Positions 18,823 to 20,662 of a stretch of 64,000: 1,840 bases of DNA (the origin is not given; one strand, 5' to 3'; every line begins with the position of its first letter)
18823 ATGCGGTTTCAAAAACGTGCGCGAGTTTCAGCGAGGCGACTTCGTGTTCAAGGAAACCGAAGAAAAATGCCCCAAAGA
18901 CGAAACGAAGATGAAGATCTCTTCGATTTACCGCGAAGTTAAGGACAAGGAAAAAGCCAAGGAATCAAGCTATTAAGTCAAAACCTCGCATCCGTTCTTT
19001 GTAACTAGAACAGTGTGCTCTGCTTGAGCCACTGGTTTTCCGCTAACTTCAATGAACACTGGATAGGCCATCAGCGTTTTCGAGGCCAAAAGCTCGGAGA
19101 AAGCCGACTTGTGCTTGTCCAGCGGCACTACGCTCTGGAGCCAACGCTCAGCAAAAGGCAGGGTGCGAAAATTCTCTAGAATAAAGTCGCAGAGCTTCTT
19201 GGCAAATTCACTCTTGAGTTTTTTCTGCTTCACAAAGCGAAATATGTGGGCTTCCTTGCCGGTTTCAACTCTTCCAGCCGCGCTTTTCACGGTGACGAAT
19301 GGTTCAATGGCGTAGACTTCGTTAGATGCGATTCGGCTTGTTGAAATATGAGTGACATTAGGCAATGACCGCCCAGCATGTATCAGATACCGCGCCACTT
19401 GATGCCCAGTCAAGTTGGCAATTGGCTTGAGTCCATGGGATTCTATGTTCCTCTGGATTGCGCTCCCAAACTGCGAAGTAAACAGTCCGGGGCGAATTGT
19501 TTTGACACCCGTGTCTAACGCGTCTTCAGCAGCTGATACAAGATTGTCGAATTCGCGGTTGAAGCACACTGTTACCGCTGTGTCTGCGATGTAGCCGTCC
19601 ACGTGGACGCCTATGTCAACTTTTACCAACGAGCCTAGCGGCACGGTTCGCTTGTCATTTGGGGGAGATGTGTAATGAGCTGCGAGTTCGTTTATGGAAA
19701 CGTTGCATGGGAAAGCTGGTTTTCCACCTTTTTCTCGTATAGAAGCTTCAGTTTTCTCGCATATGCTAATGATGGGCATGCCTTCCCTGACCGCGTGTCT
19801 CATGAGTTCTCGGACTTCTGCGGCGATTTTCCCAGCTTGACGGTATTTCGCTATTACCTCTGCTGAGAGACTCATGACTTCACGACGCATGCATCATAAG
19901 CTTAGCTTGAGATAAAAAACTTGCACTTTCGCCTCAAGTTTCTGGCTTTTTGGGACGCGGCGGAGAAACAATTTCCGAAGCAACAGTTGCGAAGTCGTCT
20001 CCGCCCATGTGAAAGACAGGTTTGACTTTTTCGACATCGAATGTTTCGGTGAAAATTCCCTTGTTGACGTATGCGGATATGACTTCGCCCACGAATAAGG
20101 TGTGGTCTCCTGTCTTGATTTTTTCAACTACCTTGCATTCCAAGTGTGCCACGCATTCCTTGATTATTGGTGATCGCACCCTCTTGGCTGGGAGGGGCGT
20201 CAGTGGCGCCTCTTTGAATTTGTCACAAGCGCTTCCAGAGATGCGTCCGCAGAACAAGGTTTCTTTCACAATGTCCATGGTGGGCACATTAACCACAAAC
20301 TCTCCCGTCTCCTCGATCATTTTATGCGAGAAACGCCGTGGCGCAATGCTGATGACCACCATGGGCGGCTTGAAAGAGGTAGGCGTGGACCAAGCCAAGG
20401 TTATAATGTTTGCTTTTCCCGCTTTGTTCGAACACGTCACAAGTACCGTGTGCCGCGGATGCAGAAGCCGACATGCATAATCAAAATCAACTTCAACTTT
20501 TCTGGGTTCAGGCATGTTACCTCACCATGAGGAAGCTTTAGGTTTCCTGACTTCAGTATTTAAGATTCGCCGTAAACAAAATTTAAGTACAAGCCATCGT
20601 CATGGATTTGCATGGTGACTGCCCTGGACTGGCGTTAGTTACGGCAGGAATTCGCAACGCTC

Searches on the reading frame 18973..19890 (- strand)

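Call 12: search_protein_families(library=pfam, proteins=[window:18973-19890:-], max_evalue=0.001)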
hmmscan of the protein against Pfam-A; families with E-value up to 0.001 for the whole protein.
window:18973-19890:- (305 aa): 1 family
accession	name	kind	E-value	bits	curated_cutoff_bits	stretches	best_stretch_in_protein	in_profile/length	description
PF00557.29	Peptidase_M24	-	6e-31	108.3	23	1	15-202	2-193/208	Metallopeptidase family M24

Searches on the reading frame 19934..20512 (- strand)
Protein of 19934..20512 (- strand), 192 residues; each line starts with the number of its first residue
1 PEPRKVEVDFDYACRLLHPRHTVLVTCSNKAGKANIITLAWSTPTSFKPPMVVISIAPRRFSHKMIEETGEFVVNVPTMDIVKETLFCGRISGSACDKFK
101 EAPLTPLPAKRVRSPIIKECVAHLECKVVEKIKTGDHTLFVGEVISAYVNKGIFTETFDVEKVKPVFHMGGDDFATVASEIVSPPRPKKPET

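Call 76: search_protein_families(library=pfam, alignment_id=A7, max_evalue=0.00001)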
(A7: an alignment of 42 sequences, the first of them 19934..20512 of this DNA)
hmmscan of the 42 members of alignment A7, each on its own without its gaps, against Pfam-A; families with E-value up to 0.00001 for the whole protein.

A. member 1, window:19934-20512:- (192 aa): 1 family
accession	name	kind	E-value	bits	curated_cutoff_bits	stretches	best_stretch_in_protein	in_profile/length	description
PF01613.24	Flavin_Reduct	-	2.9e-36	125.3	27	1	18-155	4-139/153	Flavin reductase like domain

B. families by the number of members that match (of 42 scanned): 47 families (the first 25 are shown)
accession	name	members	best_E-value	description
PF00579.31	tRNA-synt_1b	2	3.9e-39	tRNA synthetases class I (W and Y)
PF01409.25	tRNA-synt_2d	1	5.3e-92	tRNA synthetases class II core domain (F)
PF02384.22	N6_Mtase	1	2.4e-66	N-6 DNA Methylase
PF17759.6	tRNA_synthFbeta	1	8.6e-47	Phenylalanyl tRNA synthetase beta chain CLM domain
PF07690.21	MFS_1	1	3.7e-45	Major Facilitator Superfamily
PF09249.16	tRNA_NucTransf2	1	5.9e-41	tRNA nucleotidyltransferase, second domain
PF01613.24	Flavin_Reduct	1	2.9e-36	Flavin reductase like domain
PF01261.30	AP_endonuc_2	1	4e-36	Xylose isomerase-like TIM barrel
PF04851.21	ResIII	1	4.6e-33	Type III restriction enzyme, res subunit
PF21133.2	CAA_C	1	5.7e-27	CCA-adding enzyme, C-terminal domain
PF03484.21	B5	1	5.3e-26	tRNA synthetase B5 domain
PF00005.33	ABC_tran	1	5.3e-26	ABC transporter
PF02834.22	LigT_PEase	1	3.6e-25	LigT like Phosphoesterase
PF08937.16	ThsB_TIR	1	6.1e-25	Thoeris protein ThsB, TIR-like domain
PF06831.19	H2TH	1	6.2e-25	Formamidopyrimidine-DNA glycosylase H2TH domain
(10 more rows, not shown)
